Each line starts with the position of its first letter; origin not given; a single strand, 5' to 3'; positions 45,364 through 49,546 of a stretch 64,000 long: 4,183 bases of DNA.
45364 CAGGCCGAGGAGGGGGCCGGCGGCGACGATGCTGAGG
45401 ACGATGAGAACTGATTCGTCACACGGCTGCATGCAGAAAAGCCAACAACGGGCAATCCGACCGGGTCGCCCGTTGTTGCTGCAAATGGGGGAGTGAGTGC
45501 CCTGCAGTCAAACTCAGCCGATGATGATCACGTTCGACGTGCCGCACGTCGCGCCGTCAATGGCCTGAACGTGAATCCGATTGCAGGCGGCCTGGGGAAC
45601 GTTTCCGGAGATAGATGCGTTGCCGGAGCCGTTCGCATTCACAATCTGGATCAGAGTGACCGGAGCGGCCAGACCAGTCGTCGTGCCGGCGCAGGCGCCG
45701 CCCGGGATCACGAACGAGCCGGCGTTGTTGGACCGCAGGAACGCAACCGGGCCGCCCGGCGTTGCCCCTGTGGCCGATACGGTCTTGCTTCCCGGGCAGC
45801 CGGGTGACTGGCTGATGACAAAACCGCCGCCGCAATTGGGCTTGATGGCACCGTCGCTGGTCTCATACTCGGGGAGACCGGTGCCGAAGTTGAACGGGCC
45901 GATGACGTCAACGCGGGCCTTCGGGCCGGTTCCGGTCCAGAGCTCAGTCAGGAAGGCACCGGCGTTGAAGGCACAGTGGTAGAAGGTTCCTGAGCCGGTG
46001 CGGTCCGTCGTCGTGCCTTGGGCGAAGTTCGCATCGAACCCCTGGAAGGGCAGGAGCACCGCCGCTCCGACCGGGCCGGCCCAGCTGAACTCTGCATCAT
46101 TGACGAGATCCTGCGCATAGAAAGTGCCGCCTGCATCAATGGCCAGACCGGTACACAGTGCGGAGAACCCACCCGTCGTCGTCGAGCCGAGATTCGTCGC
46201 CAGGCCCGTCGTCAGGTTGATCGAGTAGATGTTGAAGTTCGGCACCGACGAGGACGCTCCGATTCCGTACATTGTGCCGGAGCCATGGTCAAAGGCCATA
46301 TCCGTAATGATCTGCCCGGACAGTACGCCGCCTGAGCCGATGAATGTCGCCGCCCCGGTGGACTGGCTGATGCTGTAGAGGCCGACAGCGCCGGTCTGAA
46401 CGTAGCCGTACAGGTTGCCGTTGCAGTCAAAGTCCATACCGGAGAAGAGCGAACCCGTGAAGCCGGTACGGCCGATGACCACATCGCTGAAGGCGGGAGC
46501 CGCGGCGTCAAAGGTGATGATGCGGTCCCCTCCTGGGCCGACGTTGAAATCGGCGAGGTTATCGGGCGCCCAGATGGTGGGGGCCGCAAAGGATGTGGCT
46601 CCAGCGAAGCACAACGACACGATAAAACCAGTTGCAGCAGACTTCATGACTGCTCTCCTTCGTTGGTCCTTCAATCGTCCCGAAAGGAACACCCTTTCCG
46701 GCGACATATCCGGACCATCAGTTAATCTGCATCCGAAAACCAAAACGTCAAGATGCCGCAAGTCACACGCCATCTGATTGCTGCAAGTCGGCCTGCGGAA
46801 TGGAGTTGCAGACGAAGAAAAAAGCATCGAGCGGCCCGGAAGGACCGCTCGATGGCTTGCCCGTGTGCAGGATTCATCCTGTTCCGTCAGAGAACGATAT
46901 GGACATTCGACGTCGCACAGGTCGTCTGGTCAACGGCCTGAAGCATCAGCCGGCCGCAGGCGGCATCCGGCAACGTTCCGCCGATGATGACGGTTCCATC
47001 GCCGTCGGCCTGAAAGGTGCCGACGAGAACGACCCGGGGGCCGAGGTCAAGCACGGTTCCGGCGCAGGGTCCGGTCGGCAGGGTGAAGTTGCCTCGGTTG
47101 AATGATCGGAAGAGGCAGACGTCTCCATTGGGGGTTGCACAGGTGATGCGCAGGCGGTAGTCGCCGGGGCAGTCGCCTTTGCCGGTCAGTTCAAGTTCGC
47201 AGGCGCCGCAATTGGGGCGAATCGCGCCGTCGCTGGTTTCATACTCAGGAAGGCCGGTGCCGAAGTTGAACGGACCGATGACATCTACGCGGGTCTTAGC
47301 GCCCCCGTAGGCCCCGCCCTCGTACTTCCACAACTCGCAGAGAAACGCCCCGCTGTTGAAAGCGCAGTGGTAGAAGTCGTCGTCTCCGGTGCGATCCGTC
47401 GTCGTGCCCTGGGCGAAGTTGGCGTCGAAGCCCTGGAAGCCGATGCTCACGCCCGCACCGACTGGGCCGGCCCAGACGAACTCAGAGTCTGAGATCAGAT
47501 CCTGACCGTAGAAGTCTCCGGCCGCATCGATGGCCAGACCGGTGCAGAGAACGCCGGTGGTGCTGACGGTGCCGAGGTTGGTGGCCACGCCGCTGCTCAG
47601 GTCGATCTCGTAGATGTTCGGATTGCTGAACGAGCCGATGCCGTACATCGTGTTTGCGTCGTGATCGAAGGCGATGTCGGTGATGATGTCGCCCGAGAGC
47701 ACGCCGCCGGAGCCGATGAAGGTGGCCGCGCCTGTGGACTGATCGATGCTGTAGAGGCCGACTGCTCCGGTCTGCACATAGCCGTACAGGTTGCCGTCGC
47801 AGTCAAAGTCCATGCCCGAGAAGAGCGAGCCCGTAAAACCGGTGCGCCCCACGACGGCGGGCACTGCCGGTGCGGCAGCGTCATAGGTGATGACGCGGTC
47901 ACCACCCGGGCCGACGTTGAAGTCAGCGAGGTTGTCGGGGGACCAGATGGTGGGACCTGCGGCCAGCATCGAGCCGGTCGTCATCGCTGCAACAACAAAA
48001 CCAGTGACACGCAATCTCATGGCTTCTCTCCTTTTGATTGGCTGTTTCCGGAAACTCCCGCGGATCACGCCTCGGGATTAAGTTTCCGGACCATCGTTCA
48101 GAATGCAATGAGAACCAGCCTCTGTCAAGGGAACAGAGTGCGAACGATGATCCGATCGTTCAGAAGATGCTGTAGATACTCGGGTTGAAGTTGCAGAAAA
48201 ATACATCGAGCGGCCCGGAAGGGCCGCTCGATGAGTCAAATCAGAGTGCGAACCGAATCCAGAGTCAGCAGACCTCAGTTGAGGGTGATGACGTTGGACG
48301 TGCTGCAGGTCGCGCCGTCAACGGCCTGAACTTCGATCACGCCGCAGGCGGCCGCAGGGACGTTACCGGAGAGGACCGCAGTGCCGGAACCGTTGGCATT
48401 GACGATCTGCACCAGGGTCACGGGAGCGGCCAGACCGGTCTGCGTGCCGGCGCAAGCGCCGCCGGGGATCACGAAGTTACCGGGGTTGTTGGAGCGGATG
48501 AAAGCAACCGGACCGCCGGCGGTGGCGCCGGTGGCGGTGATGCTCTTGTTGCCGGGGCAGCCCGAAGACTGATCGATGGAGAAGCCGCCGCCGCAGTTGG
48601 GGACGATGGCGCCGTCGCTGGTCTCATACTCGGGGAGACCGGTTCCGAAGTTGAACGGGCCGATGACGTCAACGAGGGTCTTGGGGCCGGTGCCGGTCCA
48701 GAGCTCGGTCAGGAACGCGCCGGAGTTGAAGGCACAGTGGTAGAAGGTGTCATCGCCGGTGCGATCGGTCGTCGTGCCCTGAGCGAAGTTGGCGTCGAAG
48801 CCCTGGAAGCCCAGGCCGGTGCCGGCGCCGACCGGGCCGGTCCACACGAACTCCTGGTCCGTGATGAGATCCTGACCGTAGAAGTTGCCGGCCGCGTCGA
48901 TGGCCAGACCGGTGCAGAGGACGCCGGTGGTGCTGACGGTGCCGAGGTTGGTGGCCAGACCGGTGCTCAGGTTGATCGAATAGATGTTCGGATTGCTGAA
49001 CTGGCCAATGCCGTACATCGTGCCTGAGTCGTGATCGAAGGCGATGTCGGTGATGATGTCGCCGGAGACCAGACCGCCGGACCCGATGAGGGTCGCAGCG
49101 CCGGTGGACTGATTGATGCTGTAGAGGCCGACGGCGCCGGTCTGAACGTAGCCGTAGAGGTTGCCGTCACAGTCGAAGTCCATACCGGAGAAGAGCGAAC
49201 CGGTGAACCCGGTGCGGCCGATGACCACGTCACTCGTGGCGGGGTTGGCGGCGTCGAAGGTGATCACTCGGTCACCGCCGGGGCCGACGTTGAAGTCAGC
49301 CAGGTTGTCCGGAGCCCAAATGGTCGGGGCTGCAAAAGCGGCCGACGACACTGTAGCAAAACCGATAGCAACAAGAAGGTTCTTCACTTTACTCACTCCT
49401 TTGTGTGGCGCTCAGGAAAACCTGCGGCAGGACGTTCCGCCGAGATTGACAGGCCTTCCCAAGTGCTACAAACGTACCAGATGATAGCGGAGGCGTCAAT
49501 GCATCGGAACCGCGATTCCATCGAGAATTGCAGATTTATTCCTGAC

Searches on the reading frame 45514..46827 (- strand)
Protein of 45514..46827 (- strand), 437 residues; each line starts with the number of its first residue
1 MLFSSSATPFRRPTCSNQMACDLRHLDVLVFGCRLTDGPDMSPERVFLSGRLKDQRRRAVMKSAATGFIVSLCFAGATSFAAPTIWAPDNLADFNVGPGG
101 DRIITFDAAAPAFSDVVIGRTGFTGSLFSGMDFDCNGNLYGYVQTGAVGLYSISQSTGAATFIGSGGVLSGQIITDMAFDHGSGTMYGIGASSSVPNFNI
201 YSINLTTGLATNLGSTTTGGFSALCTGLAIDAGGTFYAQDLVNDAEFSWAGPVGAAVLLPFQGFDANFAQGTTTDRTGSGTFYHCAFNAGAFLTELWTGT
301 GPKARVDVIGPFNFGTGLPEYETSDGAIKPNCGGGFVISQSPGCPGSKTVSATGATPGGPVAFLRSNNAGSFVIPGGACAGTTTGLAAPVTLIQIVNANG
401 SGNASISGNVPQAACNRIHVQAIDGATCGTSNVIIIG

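Call 12: search_protein_families(library=pfam, proteins=[window:45514-46827:-], max_evalue=0.001)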
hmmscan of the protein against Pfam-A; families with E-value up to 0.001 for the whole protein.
window:45514-46827:- (437 aa): 1 family
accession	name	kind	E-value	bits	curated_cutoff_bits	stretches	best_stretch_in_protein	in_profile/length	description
PF14339.12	DUF4394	-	3.4e-06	27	29.6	0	103-174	2-74/230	Domain of unknown function (DUF4394)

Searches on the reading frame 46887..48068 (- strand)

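Call 12: search_protein_families(library=pfam, proteins=[window:46887-48068:-], max_evalue=0.001)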
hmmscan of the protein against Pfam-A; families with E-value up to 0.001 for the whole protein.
window:46887-48068:- (393 aa): 1 family
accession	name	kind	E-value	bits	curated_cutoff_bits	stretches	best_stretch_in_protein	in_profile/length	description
PF14339.12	DUF4394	-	1e-07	32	29.6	0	122-170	21-67/230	Domain of unknown function (DUF4394)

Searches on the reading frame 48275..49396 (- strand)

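Call 12: search_protein_families(library=pfam, proteins=[window:48275-49396:-], max_evalue=0.001)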
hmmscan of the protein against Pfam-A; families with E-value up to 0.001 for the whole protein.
window:48275-49396:- (373 aa): 1 family
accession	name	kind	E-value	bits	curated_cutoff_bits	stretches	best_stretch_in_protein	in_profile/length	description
PF14339.12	DUF4394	-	8.1e-10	38.9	29.6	1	108-156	21-67/230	Domain of unknown function (DUF4394)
